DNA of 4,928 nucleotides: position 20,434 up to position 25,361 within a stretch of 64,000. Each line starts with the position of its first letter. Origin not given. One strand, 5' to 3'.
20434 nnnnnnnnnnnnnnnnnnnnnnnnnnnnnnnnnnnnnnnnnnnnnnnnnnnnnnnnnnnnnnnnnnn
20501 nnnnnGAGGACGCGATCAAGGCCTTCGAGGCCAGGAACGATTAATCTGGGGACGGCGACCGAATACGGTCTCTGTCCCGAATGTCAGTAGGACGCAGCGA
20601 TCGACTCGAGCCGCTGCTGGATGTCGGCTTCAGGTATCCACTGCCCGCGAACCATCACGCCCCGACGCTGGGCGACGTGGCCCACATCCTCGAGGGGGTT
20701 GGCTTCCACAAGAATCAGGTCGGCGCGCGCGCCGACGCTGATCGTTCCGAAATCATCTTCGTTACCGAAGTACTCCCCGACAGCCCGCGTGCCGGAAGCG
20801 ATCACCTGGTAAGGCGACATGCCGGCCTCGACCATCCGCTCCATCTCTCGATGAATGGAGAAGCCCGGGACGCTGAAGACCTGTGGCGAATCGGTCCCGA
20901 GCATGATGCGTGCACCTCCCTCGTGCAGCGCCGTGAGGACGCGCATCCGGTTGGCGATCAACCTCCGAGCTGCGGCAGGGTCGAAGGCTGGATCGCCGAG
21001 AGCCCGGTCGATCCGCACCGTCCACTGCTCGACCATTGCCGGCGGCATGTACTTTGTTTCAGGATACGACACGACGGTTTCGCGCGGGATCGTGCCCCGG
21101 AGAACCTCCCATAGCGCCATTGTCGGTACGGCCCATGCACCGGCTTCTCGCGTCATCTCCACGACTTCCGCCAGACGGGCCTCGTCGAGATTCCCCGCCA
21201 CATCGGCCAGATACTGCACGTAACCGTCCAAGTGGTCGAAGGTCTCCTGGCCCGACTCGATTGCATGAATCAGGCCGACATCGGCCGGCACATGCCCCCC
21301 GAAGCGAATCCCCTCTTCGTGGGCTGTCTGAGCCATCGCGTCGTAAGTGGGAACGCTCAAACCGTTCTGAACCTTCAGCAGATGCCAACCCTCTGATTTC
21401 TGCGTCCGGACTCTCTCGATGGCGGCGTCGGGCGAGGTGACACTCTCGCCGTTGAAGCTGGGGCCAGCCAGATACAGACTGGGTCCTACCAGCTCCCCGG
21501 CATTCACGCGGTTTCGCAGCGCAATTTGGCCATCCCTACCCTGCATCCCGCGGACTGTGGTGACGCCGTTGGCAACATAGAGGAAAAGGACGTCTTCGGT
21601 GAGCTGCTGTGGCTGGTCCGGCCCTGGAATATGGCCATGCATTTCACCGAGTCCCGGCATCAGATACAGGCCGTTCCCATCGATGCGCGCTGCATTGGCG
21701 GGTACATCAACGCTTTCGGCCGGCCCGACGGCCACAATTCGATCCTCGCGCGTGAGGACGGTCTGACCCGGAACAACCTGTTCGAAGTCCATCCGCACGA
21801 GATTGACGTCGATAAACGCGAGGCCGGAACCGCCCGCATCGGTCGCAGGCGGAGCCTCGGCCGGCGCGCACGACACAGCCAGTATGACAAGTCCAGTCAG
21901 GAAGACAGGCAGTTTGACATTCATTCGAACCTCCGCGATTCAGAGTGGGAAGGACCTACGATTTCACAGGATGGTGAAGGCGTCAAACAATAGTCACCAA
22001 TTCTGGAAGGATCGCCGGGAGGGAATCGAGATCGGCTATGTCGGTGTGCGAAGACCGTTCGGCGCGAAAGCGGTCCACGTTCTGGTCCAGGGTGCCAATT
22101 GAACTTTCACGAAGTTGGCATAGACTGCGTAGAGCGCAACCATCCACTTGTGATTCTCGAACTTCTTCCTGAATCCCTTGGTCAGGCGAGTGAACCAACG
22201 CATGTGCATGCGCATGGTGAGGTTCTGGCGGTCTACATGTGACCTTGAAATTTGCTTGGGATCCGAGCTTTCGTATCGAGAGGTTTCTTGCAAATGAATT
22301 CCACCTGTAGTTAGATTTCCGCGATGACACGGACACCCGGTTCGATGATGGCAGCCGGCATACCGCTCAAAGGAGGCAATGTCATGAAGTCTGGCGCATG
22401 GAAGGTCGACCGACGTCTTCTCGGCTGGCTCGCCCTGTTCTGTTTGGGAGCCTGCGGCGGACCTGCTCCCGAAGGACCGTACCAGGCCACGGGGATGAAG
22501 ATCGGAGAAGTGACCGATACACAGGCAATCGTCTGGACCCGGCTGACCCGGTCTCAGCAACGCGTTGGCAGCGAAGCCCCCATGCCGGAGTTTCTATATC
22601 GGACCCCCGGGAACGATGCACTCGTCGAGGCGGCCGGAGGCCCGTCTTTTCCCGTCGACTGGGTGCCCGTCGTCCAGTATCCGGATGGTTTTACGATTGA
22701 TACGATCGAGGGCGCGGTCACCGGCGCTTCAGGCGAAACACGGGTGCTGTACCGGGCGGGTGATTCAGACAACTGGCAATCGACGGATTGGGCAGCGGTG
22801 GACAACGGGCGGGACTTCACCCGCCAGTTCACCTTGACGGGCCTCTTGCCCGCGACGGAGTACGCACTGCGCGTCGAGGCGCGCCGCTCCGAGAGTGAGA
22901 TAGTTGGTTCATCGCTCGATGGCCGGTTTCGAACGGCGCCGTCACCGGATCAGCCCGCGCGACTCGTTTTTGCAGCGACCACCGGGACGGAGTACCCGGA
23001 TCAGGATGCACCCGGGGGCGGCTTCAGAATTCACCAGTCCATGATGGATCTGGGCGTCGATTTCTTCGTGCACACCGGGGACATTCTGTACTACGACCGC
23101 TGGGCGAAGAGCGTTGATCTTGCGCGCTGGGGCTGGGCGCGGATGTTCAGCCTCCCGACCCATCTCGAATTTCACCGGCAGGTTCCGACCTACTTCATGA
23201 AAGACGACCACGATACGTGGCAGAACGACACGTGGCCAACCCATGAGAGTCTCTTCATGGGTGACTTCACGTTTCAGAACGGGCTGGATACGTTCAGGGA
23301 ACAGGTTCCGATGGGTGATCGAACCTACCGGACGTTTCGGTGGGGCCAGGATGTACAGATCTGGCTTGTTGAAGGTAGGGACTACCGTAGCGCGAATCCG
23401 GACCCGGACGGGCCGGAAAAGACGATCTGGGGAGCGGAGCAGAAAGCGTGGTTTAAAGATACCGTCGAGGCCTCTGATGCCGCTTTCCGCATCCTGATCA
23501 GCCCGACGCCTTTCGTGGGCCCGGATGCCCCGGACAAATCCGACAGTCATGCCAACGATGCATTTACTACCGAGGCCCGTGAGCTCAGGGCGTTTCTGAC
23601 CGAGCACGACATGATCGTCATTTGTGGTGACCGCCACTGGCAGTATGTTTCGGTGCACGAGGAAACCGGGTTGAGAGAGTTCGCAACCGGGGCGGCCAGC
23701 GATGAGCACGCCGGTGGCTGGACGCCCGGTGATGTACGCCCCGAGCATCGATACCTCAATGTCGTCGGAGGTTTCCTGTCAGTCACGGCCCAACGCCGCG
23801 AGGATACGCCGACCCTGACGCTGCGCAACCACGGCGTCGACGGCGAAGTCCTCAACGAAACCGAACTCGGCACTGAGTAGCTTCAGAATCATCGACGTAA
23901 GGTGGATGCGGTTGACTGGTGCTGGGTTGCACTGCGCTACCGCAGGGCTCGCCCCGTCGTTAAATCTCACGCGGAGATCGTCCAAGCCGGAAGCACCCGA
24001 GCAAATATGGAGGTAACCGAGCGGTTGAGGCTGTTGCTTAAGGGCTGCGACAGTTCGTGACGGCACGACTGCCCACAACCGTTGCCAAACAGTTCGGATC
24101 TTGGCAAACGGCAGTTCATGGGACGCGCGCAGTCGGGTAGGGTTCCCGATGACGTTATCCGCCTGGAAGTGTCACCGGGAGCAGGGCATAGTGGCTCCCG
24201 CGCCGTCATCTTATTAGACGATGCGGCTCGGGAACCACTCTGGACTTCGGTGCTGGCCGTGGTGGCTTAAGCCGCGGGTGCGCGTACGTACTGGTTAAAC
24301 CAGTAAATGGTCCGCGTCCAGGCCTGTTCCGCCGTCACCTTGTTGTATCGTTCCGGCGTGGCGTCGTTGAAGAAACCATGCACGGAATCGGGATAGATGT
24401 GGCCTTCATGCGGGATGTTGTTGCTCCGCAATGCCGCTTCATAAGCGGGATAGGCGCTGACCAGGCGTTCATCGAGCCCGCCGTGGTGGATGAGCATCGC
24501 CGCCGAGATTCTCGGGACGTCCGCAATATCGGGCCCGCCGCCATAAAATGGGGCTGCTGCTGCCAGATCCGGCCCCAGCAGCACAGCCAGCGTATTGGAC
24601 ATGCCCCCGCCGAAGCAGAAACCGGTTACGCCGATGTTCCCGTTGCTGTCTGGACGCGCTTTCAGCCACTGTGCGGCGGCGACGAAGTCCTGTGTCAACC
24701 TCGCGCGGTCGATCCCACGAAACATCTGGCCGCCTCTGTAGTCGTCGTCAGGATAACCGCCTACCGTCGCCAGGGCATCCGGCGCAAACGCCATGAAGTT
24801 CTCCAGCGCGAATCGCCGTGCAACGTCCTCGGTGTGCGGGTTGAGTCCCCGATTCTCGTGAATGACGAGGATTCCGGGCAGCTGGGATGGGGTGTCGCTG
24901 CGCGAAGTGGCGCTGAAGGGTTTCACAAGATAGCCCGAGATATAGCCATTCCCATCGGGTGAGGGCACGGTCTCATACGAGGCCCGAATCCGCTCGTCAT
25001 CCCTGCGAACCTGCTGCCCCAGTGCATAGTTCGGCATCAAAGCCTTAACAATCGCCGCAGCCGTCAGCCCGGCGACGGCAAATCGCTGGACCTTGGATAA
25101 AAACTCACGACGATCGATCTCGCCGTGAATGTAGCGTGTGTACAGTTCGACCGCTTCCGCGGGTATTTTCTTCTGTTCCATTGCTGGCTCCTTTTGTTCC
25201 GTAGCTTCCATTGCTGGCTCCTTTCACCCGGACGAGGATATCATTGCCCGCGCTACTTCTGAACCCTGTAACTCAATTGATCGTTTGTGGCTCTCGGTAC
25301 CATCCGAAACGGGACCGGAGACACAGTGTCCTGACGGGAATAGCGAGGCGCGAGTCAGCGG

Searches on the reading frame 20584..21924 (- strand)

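Call 24: search_protein_families(library=pfam, proteins=[window:20584-21924:-], max_evalue=0.001)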
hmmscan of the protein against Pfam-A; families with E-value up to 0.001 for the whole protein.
window:20584-21924:- (446 aa): 2 families
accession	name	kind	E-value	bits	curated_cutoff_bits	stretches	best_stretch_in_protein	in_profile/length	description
PF01979.26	Amidohydro_1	-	1.5e-21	77.5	25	1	87-429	1-344/345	Amidohydrolase family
PF07969.17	Amidohydro_3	-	7.2e-07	29.5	29.7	1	316-412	342-450/472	Amidohydrolase family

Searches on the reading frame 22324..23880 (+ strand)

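Call 24: search_protein_families(library=pfam, proteins=[window:22324-23880:+], max_evalue=0.001)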
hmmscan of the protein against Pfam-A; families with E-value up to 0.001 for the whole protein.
window:22324-23880:+ (518 aa): 2 families
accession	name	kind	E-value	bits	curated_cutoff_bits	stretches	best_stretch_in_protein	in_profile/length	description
PF09423.15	PhoD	-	9.4e-24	84.6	27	1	216-460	1-293/343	PhoD-like phosphatase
PF16655.11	PhoD_N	-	1.4e-05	26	30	0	57-80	2-25/90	PhoD-like phosphatase, N-terminal domain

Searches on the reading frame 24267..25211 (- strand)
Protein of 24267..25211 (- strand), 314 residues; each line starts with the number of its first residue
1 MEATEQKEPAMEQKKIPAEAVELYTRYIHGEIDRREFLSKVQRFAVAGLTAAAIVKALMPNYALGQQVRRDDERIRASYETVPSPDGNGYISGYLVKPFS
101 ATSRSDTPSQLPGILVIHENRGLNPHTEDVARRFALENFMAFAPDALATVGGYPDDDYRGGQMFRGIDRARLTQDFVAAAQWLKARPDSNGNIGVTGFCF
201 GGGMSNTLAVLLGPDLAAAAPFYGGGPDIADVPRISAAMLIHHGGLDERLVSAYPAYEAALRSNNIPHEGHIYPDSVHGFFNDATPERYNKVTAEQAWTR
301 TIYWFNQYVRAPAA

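Call 51: search_protein_families(library=pfam, proteins=[window:24267-25211:-], max_evalue=0.0001)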
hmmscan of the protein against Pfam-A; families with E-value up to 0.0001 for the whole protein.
window:24267-25211:- (314 aa): 4 families
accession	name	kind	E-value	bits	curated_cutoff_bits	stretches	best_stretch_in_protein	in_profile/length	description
PF01738.24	DLH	-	2.7e-43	148.5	21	1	105-308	8-216/217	Dienelactone hydrolase family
PF23678.1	YqhI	-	9.7e-09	34.9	27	1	11-40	4-33/36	YqhI-like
PF02129.25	Peptidase_S15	-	1.5e-07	31.8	23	1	171-224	75-128/262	X-Pro dipeptidyl-peptidase (S15 family)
PF00326.27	Peptidase_S9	-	9e-06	25.8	22.6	0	235-293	143-200/213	Prolyl oligopeptidase family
